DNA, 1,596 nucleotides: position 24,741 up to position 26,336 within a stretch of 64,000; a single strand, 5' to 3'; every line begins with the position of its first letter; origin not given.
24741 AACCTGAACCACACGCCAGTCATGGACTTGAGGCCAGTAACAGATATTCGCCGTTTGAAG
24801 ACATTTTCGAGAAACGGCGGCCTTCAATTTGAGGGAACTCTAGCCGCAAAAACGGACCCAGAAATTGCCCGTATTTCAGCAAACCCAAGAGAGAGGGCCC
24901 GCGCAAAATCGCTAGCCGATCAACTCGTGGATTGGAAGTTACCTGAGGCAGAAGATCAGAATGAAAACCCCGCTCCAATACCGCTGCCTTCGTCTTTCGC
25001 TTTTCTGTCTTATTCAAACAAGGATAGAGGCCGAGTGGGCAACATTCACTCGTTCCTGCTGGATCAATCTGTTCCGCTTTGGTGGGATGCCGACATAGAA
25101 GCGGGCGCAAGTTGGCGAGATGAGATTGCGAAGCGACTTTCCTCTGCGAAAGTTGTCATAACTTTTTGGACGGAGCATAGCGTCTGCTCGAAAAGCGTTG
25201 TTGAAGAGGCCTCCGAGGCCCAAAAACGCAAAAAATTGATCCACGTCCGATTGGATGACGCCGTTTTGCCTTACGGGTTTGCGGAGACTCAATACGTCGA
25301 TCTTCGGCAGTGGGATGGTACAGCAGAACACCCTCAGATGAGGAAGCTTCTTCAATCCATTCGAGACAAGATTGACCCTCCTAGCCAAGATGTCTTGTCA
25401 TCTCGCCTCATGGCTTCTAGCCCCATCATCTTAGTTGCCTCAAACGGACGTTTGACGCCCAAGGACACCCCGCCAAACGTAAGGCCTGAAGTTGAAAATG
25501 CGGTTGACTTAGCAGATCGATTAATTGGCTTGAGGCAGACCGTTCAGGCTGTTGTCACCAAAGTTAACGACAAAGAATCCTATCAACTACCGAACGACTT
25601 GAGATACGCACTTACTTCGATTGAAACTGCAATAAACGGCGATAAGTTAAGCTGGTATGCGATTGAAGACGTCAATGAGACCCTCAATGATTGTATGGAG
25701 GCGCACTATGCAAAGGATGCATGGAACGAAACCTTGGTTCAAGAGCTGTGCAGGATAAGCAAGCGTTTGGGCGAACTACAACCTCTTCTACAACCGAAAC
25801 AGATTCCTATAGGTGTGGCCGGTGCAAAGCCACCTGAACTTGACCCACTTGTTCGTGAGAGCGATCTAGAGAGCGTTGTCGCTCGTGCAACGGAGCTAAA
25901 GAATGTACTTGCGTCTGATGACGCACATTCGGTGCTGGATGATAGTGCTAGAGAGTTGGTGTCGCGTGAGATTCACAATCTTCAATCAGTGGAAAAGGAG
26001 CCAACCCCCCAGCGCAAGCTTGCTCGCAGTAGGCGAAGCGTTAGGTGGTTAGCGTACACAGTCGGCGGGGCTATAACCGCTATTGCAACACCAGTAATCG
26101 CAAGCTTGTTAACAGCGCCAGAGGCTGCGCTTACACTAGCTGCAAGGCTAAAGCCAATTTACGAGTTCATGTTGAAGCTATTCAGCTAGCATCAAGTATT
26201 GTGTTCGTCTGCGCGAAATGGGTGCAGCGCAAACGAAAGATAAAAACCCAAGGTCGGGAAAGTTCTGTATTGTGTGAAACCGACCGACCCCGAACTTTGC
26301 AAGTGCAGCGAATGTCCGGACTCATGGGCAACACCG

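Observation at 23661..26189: Tail-anchored LRR-TIR protein: a candidate single-gene sensor-effector with Toll-like-receptor/plant-TNL-like logic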

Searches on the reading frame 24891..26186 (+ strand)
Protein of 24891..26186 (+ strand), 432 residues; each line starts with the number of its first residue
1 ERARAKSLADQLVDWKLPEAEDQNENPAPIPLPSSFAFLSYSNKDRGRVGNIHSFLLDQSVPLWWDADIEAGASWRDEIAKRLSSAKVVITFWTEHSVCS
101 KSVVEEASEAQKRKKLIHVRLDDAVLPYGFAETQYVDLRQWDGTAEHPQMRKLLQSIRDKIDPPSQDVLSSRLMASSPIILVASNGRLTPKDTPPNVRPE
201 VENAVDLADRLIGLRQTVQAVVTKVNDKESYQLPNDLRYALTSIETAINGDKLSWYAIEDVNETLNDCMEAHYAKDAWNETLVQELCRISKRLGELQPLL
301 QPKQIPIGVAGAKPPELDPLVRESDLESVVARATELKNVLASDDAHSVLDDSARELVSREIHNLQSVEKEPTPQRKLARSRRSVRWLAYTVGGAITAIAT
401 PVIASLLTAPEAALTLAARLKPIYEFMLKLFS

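Call 9: search_solved_structures(query=window:24921-26186:+, max_evalue=1, show_alignments=5)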
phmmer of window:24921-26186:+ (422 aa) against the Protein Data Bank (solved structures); distinct sequences matched with E-value up to 1: 2.
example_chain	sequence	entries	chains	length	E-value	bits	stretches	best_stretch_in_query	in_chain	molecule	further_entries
7o0g_A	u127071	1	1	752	0.11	15.1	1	350-418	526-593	Pr125Pol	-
7o24_A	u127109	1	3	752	0.11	15.1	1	350-418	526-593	Pr125Pol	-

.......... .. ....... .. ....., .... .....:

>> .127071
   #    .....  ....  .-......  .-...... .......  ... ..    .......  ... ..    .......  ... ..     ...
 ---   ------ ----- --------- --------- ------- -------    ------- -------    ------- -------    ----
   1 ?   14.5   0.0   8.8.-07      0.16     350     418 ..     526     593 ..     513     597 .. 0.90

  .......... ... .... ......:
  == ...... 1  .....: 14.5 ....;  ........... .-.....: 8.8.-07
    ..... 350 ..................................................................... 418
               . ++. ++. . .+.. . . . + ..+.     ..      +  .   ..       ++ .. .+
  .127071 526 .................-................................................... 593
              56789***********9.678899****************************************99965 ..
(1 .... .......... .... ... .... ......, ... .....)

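Call 11: find_homologous_proteins(query=window:24891-26186:+, max_evalue=0.001)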
Query window:24891-26186:+ (432 aa): 33 proteins with E <= 0.001 among 8000 candidates.
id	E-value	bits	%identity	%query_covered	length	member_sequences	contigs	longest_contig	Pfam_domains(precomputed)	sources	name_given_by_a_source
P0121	1.3e-134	468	51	99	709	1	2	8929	PF12799.14,PF13676.12,PF23952.2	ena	-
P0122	7.3e-133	462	50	99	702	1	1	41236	PF23598.2,PF25019.1,PF12799.14,PF13676.12,PF13855.13,PF23952.2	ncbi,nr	ncbi:MAG: TIR domain-containing protein, partial [Rhodobacter sp.]|nr:TIR domain-containing protein 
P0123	4.3e-131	456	50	99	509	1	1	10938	PF13676.12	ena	-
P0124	8.4e-130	452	49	99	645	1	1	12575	PF12799.14,PF13676.12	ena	-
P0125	3.2e-129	450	49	99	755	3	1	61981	PF23598.2,PF14580.13,PF12799.14,PF13676.12,PF13855.13,PF23952.2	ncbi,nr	ncbi:MAG: leucine-rich repeat domain-containing protein [Rhodobacter sp.]|nr:leucine-rich repeat dom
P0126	1.6e-125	438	50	93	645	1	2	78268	PF23598.2,PF12799.14,PF13676.12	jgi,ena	jgi:hypothetical protein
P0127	3.2e-125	437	49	91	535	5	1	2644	PF12799.14,PF13676.12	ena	-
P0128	1.4e-123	431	49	94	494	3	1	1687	PF13676.12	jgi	jgi:hypothetical protein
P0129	1.5e-123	431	48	99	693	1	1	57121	PF12799.14,PF13676.12,PF23952.2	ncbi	-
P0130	2.4e-116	408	48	94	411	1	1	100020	PF13676.12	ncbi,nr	ncbi:MAG: toll/interleukin-1 receptor domain-containing protein [Rhodobacterales bacterium]|nr:toll/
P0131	6.7e-115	403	48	92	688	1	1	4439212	PF13676.12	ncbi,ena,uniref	ncbi:toll/interleukin-1 receptor domain-containing protein [Hoeflea sp.]|uniref:toll/interleukin-1 r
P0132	2.0e-114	401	48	92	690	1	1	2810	PF13676.12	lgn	-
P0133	1.5e-113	398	45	92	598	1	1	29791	PF13599.14,PF00805.29,PF13676.12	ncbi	-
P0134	5.0e-113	397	48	92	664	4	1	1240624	PF13676.12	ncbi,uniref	ncbi:MAG: toll/interleukin-1 receptor domain-containing protein [Hoeflea sp.]|uniref:toll/interleuki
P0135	1.9e-112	395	50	87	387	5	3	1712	PF13676.12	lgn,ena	-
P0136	1.1e-111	392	45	92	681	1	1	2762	PF13676.12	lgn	-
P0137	7.4e-111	389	47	100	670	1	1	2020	PF23598.2,PF12799.14,PF13676.12,PF13855.13,PF23952.2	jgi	jgi:hypothetical protein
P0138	3.9e-109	384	45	92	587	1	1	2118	PF02861.26,PF13676.12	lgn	-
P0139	6.8e-103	363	44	96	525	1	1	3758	PF00805.29,PF13676.12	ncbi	ncbi:MAG: TIR domain-containing protein, partial [Pseudomonadota bacterium]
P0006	2.3e-98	348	65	59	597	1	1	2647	PF25019.1,PF12799.14,PF13676.12,PF13855.13,PF23952.2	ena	-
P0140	8.8e-97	343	44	92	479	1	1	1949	PF13676.12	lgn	-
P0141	3.1e-95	338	40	92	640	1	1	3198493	PF02861.26,PF13676.12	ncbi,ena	-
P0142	9.3e-93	330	42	92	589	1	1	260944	PF13676.12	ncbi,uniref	ncbi:toll/interleukin-1 receptor domain-containing protein [Amaricoccus macauensis]|uniref:toll/inte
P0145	1.5e-50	191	62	32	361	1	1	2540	PF13676.12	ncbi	-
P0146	7.8e-47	179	32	92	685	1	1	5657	PF13676.12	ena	-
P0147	7.3e-46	175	32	96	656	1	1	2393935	PF13576.13,PF13599.14,PF00805.29,PF13676.12,PF25296.2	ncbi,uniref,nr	ncbi:toll/interleukin-1 receptor domain-containing protein [Labrenzia sp. CE80]|uniref:toll/interleu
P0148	2.2e-12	65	34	28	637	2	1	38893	PF14559.13,PF13431.13,PF13414.13,PF13428.13,PF13676.12,PF13181.13,PF07719.24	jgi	jgi:serine/threonine-protein kinase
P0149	2.3e-8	52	32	28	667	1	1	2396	PF13676.12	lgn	-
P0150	6.4e-8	50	35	28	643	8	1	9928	PF13676.12,PF08937.17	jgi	jgi:hypothetical protein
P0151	4.0e-6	45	29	27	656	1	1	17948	PF01582.26,PF00805.29,PF13676.12,PF08937.17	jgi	-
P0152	2.0e-5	42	25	29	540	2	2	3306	PF14559.13,PF00515.35,PF13676.12,PF13181.13,PF07719.24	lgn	-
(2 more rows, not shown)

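Call 16: search_solved_structures(query=A1, max_evalue=1, show_alignments=4)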
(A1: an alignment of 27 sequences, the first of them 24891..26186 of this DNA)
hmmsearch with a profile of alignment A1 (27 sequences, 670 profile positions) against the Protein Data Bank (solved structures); distinct sequences matched with E-value up to 1: 166 (the best 60 are shown).
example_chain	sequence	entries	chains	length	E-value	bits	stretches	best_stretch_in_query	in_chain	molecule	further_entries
2omt_A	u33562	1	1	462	1.6e-44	156.5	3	37-209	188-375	Internalin-A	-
2omu_A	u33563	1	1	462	1.6e-44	156.4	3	36-210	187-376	Internalin-A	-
2omx_A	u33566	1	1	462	2.5e-44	155.8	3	36-209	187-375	Internalin-A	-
1o6s_A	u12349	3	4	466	3.7e-41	145.3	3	40-210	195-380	INTERNALIN A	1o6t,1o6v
5il7_A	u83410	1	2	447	1.1e-39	140.5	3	45-183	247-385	Rab family protein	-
6hlu_A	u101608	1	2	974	3e-38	135.7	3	63-183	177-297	Rab family protein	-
8r4b_A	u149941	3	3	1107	4.5e-38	135.1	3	63-183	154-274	Rab family protein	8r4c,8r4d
2omv_A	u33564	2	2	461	6.2e-34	121.4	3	54-183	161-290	Internalin-A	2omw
2omz_A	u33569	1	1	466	3.4e-33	119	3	54-183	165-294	Internalin-A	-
2omy_A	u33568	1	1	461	7.4e-33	117.9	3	54-183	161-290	Internalin-A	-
8h62_A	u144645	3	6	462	8.4e-33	117.7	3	53-183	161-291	Internalin A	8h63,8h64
4fmz_A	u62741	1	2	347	1.3e-28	103.8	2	35-209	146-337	Internalin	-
1h6u_A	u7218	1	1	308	1.1e-19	74.4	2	41-181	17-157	INTERNALIN H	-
4r5c_A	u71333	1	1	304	1.5e-18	70.6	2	17-182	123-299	Leucine rich repeat protein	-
4fho_A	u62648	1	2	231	6.3e-18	68.5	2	65-183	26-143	Internalin C2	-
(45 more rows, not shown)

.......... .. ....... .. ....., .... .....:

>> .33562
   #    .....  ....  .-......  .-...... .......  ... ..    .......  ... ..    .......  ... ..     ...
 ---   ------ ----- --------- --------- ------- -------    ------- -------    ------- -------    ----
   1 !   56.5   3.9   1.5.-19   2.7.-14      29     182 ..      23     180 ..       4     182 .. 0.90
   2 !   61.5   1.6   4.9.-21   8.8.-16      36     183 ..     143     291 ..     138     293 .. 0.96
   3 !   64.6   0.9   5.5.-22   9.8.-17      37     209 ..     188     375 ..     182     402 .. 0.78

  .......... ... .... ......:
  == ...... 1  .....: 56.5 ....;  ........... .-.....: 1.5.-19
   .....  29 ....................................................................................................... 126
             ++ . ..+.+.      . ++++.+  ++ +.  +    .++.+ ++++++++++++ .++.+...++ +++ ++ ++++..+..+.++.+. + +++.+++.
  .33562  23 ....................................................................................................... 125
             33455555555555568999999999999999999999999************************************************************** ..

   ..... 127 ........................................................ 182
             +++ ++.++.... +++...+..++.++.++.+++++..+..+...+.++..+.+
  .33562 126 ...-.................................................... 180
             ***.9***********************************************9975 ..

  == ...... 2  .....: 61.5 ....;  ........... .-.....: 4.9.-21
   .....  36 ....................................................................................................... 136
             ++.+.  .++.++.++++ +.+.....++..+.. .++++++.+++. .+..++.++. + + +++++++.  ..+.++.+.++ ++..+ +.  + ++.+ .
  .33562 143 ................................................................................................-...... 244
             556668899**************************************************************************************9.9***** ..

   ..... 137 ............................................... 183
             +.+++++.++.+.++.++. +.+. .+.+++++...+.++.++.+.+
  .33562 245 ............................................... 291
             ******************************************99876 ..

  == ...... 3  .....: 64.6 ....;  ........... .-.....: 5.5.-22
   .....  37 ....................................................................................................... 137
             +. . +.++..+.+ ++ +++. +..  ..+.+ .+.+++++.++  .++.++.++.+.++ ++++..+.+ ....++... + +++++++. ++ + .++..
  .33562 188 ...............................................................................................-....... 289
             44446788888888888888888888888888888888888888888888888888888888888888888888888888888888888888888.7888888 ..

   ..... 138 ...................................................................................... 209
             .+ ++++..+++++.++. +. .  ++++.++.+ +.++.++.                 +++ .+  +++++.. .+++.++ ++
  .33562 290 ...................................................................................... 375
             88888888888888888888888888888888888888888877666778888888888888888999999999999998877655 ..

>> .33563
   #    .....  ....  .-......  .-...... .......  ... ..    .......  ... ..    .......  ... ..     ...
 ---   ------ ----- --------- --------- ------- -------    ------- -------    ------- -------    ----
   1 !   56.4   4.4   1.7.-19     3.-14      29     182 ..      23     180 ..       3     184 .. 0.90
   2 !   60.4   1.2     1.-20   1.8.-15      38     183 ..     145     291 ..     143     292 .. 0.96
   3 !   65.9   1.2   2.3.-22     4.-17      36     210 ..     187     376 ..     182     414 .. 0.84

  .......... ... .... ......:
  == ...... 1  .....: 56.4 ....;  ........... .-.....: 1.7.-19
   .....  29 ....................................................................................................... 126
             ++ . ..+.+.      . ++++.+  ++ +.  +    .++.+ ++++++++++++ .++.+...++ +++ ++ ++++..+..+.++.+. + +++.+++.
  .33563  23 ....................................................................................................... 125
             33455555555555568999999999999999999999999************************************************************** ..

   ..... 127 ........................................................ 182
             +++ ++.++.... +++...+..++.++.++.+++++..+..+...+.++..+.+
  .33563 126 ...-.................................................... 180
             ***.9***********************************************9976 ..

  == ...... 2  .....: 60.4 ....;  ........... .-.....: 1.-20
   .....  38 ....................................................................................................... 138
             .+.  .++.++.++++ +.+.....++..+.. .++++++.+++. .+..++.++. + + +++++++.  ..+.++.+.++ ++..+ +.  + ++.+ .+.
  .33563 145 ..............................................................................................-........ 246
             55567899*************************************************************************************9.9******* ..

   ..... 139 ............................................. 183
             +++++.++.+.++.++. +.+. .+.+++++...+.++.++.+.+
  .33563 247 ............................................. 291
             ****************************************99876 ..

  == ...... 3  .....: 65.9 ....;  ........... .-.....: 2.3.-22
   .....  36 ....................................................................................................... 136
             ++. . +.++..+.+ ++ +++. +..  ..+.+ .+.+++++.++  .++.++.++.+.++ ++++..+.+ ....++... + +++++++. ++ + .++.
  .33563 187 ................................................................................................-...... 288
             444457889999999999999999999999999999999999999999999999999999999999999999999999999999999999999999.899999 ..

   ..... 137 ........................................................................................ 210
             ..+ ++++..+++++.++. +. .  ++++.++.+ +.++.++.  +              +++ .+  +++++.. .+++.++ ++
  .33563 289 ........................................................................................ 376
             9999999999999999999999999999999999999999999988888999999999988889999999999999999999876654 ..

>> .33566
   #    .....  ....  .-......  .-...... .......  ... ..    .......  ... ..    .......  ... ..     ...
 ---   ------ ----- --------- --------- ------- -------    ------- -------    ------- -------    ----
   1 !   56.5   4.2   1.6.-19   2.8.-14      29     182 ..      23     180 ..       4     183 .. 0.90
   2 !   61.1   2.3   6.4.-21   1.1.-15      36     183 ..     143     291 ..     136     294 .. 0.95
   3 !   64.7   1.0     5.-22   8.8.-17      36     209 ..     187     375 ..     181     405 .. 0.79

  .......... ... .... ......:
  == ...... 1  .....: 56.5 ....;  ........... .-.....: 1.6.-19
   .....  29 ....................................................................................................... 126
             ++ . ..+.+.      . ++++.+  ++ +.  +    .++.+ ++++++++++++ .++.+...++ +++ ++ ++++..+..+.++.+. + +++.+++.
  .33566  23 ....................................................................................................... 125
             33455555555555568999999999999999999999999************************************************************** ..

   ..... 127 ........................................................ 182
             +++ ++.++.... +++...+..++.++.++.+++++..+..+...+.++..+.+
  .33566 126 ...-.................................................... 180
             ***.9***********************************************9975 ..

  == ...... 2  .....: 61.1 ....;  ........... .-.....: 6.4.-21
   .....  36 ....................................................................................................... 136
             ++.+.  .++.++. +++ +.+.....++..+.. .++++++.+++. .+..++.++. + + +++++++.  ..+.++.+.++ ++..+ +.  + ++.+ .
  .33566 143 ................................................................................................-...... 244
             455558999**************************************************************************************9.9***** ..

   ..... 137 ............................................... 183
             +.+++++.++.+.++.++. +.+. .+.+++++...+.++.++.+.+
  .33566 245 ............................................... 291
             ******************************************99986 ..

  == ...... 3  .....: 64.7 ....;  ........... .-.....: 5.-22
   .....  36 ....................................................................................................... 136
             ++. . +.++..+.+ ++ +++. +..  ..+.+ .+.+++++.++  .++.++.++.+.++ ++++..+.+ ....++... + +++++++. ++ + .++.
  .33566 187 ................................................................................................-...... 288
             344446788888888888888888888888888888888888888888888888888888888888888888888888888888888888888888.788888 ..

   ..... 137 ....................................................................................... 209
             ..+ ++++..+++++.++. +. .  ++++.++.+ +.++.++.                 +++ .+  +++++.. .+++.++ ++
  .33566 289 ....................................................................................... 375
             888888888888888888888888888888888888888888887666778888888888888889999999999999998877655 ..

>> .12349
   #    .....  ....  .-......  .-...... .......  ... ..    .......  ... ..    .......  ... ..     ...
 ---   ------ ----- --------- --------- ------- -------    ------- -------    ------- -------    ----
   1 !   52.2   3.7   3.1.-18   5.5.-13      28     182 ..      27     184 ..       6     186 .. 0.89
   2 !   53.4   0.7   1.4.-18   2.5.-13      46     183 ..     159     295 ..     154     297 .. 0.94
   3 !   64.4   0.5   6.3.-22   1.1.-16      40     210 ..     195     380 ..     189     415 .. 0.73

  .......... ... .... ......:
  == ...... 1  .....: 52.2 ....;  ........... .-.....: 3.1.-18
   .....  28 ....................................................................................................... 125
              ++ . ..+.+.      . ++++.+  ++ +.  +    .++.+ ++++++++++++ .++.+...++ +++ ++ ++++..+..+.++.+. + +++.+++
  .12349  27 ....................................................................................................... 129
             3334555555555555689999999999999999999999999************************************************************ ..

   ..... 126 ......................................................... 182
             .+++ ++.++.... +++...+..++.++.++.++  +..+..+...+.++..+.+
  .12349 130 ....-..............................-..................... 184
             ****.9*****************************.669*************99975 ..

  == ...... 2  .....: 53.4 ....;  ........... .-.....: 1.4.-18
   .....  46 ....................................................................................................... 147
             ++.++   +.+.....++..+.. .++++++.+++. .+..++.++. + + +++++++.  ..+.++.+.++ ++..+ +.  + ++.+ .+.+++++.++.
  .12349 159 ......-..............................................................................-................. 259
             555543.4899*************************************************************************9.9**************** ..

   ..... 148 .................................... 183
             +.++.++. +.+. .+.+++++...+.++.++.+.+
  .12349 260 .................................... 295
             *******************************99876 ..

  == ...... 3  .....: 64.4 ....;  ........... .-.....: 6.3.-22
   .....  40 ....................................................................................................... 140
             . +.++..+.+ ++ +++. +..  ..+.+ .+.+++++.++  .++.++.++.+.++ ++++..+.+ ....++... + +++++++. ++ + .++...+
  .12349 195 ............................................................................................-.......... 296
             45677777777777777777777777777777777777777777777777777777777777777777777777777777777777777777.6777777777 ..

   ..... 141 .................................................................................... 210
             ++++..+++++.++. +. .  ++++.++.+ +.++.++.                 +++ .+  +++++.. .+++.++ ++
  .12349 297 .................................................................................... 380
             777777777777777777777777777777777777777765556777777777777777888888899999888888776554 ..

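Call 25: predict_structure(alignment_id=A1)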
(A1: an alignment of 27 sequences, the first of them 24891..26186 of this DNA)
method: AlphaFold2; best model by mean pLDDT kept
length: 432 residues; sequences in the alignment: 27
mean_pLDDT: 84.3   pTM: 0.75
mean pLDDT of the five models: 84.3, 84.3, 84.3, 84.2, 84.1
residues with pLDDT >= 90: 176; 70-90: 205; 50-70: 37; < 50: 14
segments of 3 or more residues with pLDDT < 50: 15-28
pLDDT, mean of each block of 10 residues (from residue 1): 64 49 42 81 90 92 81 76 91 93 91 91 83 79 87 91 90 87 91 66 83 92 87 85 86 77 86 85 93 87 74 83 90 94 94 88 85 80 92 92 87 94 95 86
secondary structure, 60 per line:
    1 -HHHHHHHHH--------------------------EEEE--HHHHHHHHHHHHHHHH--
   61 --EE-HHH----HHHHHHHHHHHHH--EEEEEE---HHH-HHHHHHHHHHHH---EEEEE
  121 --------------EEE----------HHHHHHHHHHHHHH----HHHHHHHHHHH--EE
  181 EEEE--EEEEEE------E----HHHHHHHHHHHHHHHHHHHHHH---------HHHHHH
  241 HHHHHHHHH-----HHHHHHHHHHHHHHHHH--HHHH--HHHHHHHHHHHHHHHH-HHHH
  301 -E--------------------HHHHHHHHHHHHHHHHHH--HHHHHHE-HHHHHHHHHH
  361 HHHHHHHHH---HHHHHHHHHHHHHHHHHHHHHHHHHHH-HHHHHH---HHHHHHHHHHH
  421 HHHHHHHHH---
elements in order: H2-10 E37-40 H43-58 H73-85 E88-93 H101-112 E116-120 E135-137 H148-161 H166-176 E179-184 E187-192 H204-225 H235-249 H255-271 H274-277 H280-295 H297-300 H323-340 H343-348 H351-369 H373-399 H401-406 H410-429
